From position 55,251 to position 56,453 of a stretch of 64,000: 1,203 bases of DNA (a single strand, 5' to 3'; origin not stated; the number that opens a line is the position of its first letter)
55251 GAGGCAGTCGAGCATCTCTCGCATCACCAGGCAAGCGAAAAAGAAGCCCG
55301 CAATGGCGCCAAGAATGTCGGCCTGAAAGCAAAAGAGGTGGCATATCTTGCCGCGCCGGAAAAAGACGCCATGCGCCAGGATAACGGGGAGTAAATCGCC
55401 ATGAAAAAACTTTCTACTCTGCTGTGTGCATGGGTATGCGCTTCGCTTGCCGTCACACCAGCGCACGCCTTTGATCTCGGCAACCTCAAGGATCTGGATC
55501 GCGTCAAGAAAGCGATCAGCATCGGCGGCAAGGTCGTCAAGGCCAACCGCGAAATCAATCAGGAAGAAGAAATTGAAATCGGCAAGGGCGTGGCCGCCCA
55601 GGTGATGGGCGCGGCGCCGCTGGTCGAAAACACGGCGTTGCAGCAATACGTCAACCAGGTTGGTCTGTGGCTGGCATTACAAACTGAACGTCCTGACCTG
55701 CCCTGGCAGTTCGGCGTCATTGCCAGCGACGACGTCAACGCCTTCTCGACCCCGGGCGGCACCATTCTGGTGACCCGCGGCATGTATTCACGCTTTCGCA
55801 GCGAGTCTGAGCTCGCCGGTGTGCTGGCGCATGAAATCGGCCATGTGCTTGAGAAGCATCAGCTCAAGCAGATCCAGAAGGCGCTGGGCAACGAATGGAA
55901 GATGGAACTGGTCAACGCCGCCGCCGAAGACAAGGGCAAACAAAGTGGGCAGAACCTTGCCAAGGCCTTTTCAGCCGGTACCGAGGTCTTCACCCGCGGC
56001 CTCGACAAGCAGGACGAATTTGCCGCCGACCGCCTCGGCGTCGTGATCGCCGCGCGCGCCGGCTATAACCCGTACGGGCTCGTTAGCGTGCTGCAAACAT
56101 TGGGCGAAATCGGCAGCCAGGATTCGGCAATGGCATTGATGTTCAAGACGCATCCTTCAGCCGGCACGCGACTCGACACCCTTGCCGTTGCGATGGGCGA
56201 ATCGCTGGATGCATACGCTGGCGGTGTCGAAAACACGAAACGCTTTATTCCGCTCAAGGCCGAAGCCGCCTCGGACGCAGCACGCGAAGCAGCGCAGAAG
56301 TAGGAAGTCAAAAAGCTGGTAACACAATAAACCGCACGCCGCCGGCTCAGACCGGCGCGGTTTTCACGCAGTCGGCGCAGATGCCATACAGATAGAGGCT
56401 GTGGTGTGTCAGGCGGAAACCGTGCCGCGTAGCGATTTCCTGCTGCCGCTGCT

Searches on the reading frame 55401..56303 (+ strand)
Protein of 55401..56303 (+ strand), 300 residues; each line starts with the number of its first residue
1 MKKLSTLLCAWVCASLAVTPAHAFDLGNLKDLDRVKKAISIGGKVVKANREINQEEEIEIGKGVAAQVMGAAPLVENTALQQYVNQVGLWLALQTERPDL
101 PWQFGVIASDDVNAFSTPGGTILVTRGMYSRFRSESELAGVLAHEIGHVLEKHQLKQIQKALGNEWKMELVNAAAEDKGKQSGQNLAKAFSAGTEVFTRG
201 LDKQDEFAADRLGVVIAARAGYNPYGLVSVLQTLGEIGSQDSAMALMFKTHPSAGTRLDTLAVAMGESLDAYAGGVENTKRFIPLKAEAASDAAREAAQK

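Call 52: search_protein_families(library=pfam, proteins=[window:55401-56303:+], max_evalue=0.00001)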
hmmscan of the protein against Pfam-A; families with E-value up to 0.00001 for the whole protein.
window:55401-56303:+ (300 aa): 1 family
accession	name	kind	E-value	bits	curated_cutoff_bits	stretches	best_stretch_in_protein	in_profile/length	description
PF01435.24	Peptidase_M48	-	7.5e-31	107.8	20.3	1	80-261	3-182/186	Peptidase family M48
